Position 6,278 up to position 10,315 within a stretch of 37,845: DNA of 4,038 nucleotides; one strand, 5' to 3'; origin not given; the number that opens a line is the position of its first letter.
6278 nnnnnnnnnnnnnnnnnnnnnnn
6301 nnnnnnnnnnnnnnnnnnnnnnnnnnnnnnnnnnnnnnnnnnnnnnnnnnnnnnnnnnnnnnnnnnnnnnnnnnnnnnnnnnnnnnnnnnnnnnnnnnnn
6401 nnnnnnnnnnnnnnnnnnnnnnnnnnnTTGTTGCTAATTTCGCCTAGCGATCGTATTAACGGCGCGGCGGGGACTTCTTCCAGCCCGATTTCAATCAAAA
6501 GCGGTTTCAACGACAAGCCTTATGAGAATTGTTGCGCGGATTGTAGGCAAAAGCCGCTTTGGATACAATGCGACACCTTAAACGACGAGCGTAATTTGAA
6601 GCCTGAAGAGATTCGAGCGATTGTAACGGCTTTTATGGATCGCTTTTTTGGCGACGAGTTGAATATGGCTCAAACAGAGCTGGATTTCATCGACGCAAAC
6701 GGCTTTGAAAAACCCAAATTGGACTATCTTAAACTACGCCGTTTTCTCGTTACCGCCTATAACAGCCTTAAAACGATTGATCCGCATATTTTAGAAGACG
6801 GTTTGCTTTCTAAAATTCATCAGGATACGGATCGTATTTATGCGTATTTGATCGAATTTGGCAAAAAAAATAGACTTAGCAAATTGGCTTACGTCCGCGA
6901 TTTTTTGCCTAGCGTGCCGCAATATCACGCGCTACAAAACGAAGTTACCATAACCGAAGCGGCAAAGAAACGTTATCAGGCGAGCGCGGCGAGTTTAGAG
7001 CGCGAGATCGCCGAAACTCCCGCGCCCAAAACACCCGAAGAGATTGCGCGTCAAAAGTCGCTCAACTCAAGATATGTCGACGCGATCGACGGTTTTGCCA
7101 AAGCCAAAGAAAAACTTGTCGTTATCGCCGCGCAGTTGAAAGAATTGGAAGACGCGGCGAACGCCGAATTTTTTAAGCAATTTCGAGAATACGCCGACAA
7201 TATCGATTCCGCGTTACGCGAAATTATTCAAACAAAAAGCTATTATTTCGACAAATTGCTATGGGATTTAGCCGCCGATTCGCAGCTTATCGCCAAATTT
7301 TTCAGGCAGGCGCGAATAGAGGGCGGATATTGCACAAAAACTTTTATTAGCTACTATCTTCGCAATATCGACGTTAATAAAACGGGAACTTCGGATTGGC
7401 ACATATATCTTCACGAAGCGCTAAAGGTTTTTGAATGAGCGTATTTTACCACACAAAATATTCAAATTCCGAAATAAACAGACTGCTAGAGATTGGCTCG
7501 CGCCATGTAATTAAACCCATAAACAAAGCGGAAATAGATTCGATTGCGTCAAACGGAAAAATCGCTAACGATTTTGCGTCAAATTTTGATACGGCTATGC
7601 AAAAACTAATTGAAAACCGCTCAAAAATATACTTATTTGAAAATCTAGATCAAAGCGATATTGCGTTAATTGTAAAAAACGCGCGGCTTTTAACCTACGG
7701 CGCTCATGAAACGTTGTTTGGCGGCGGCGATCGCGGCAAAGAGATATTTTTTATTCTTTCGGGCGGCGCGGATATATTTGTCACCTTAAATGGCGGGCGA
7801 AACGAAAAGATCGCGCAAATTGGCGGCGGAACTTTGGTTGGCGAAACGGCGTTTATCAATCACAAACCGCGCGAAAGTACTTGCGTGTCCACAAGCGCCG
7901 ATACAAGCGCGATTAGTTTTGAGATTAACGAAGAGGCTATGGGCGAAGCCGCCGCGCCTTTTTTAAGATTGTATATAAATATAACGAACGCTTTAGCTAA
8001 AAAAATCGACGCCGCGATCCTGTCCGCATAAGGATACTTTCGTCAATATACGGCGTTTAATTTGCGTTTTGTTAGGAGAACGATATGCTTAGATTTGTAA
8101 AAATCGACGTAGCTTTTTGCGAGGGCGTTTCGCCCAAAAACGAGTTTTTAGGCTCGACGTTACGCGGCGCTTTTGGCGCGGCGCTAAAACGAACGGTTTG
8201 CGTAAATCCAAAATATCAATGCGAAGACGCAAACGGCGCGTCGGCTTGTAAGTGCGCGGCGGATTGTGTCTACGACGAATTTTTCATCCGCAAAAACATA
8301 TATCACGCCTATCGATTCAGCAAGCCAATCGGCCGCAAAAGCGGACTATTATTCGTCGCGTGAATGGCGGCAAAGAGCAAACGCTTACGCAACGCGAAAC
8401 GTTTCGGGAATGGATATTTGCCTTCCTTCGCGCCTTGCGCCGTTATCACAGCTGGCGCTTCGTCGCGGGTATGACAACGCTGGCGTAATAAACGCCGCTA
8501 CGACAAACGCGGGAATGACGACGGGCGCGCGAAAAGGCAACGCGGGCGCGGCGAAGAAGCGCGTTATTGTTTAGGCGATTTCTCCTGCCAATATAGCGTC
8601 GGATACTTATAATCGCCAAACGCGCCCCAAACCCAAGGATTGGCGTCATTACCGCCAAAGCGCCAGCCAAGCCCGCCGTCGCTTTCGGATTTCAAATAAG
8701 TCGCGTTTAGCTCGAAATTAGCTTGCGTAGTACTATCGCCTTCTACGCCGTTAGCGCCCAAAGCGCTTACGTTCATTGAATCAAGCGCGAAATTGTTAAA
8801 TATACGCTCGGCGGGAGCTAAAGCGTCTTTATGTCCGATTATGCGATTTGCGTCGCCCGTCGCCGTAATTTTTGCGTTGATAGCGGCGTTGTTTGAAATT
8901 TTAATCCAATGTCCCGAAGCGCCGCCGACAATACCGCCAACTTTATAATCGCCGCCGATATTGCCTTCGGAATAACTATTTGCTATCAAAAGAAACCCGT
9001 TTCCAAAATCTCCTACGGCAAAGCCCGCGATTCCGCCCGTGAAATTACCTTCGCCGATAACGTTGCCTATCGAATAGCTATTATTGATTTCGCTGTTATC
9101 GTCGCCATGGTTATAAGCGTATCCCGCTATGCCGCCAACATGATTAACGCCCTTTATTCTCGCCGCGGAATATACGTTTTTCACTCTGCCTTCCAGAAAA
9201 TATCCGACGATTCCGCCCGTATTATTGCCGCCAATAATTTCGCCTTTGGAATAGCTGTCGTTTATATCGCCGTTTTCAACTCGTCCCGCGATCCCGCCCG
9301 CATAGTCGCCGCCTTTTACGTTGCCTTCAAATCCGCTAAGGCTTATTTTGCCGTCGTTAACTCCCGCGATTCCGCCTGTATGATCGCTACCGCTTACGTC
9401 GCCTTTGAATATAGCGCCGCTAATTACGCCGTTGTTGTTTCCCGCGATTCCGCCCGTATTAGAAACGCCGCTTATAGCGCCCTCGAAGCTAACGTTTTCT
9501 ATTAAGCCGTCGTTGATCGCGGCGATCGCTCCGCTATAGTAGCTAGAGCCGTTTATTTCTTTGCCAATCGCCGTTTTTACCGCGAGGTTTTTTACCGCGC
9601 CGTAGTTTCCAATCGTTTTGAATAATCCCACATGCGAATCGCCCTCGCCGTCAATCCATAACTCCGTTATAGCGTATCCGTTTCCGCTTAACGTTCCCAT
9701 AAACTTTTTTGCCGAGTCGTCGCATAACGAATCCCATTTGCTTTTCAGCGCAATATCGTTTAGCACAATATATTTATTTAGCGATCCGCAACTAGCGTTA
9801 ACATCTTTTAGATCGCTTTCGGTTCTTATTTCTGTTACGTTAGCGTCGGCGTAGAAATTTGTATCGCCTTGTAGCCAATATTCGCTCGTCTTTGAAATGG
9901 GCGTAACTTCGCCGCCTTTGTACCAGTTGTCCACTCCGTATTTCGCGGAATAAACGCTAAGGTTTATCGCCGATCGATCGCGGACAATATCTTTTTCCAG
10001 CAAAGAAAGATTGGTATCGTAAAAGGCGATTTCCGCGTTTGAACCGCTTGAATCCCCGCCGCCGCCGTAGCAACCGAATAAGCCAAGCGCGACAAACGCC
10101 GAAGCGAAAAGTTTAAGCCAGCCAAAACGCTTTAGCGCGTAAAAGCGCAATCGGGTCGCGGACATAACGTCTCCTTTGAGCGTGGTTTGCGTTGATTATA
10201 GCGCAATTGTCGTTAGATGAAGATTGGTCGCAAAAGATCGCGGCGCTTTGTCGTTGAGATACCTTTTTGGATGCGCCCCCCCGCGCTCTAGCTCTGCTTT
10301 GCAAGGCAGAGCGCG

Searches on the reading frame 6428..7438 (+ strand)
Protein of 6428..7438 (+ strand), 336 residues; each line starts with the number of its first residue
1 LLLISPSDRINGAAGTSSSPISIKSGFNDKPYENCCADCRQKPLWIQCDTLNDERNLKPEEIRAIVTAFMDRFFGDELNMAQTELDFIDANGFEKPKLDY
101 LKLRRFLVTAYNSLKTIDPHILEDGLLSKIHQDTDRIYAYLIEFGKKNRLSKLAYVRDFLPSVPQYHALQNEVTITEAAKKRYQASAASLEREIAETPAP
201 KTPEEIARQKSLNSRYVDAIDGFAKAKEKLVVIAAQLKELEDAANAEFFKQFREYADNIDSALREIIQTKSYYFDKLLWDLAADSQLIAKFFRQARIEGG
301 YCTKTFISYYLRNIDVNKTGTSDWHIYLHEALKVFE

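Call 5: search_protein_families(library=pfam, proteins=[window:6428-7438:+], max_evalue=0.01)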
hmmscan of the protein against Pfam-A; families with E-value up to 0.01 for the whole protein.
window:6428-7438:+ (336 aa): 1 family
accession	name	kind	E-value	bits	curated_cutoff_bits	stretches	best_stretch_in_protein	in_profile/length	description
PF18497.6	RNase_3_N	-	0.0014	19.1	26.8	1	193-261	23-86/95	Ribonuclease III N-terminal domain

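Call 44: search_protein_families(library=padloc, proteins=[window:6428-7438:+], max_evalue=0.01)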
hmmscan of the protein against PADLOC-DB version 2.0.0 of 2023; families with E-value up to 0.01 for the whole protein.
window:6428-7438:+ (336 aa): 0 families

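Call 45: search_protein_families(library=ncbifam, proteins=[window:6428-7438:+], max_evalue=0.01)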
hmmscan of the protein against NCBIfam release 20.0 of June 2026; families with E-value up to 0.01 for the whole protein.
window:6428-7438:+ (336 aa): 0 families

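Call 46: search_protein_families(library=phrogs, proteins=[window:6428-7438:+], max_evalue=0.01)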
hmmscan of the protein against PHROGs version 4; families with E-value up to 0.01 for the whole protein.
window:6428-7438:+ (336 aa): 0 families

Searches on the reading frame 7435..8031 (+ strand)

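Call 5: search_protein_families(library=pfam, proteins=[window:7435-8031:+], max_evalue=0.01)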
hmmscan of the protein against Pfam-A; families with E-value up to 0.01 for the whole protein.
window:7435-8031:+ (198 aa): 1 family
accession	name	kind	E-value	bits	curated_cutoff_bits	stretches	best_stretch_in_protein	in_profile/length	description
PF00027.35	cNMP_binding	-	1.6e-11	44.5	27.5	1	87-154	3-70/89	Cyclic nucleotide-binding domain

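Call 44: search_protein_families(library=padloc, proteins=[window:7435-8031:+], max_evalue=0.01)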
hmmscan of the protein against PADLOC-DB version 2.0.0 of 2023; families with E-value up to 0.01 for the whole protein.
window:7435-8031:+ (198 aa): 5 families
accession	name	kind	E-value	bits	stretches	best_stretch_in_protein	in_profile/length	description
PDLC00732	Effector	-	7.6e-11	39.5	1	50-191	4-137/301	TIR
PDLC00731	Effector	-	3.8e-10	37.2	1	78-192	35-142/306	TIR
PDLC02371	PycTIR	-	4.7e-08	30.7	1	78-191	32-138/288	-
PDLC00734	PycC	-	0.00012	19.3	1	75-194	24-142/374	Pycsar cyclase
PDLC00730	Effector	-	0.00053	17.3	1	78-159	51-128/299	TIR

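Call 45: search_protein_families(library=ncbifam, proteins=[window:7435-8031:+], max_evalue=0.01)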
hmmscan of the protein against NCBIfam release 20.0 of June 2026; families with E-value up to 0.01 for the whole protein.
window:7435-8031:+ (198 aa): 4 families
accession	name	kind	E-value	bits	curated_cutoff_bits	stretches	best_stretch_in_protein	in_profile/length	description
TIGR03896.1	cyc_nuc_ocin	subfamily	5.8e-07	29.2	161.05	1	61-156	139-233/317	bacteriocin-type transport-associated protein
NF008732.0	PRK11753.1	equivalog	6.3e-06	25.8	266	1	73-170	13-112/214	cAMP-activated global transcriptional regulator CRP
NF058543.1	ActPatMycb56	equivalog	1.5e-05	24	460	1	67-154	3-89/317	acetyltransferase Pat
NF007707.0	PRK10402.1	subfamily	5.4e-05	22.9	180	1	79-164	27-111/226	transcriptional regulator YeiL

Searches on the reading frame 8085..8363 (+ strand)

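Call 5: search_protein_families(library=pfam, proteins=[window:8085-8363:+], max_evalue=0.01)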
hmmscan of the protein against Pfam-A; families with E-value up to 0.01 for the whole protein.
window:8085-8363:+ (92 aa): 0 families

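Call 44: search_protein_families(library=padloc, proteins=[window:8085-8363:+], max_evalue=0.01)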
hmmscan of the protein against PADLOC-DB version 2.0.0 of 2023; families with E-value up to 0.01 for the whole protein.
window:8085-8363:+ (92 aa): 3 families
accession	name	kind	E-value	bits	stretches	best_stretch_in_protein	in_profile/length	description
PDLC01477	Cas6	-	1.7e-09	35.7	1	19-67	21-61/296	"CAS-I,CAS-II,CAS-III,CAS-IV,CAS-V,CAS-VI; crRNAmaturation"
PDLC01496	Cas6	-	4.1e-06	24.5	1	20-70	21-51/281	"CAS-I,CAS-II,CAS-III,CAS-IV,CAS-V,CAS-VI; crRNAmaturation"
PDLC01373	Cas6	-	3.9e-05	21.4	1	20-71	23-68/289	"CAS-I,CAS-II,CAS-III,CAS-IV,CAS-V,CAS-VI; crRNAmaturation"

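Call 45: search_protein_families(library=ncbifam, proteins=[window:8085-8363:+], max_evalue=0.01)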
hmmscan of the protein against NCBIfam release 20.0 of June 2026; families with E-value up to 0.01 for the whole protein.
window:8085-8363:+ (92 aa): 0 families

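Call 46: search_protein_families(library=phrogs, proteins=[window:8085-8363:+], max_evalue=0.01)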
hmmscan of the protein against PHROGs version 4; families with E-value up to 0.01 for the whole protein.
window:8085-8363:+ (92 aa): 0 families

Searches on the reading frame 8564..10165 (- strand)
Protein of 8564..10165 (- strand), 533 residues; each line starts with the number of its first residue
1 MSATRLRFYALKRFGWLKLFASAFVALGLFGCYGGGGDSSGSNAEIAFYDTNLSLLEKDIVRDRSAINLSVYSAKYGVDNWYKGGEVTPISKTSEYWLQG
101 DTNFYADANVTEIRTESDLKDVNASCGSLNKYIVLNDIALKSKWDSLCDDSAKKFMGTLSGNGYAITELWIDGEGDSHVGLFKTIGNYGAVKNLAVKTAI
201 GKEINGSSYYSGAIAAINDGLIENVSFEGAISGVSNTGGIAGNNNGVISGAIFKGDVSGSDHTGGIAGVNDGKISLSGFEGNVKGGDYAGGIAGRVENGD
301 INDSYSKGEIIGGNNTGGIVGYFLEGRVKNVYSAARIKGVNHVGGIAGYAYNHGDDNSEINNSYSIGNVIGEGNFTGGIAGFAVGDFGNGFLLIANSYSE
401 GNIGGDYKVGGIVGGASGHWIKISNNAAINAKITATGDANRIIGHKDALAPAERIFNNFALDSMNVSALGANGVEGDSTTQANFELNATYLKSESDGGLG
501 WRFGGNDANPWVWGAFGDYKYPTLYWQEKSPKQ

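Call 5: search_protein_families(library=pfam, proteins=[window:8564-10165:-], max_evalue=0.01)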
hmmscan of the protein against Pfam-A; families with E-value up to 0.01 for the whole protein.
window:8564-10165:- (533 aa): 1 family
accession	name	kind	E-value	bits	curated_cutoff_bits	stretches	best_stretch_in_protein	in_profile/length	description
PF07581.17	Glug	-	1.7e-06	28.5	20.5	0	286-310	2-27/28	The GLUG motif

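Call 44: search_protein_families(library=padloc, proteins=[window:8564-10165:-], max_evalue=0.01)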
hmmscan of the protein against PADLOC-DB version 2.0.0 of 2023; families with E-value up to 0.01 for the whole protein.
window:8564-10165:- (533 aa): 0 families

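Call 45: search_protein_families(library=ncbifam, proteins=[window:8564-10165:-], max_evalue=0.01)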
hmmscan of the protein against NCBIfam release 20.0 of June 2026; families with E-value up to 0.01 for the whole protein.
window:8564-10165:- (533 aa): 0 families

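Call 46: search_protein_families(library=phrogs, proteins=[window:8564-10165:-], max_evalue=0.01)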
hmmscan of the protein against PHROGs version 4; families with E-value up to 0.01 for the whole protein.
window:8564-10165:- (533 aa): 1 family
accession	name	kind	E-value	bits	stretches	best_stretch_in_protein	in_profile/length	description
phrog_30905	-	unknown function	5e-08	34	1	111-242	3-128/139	-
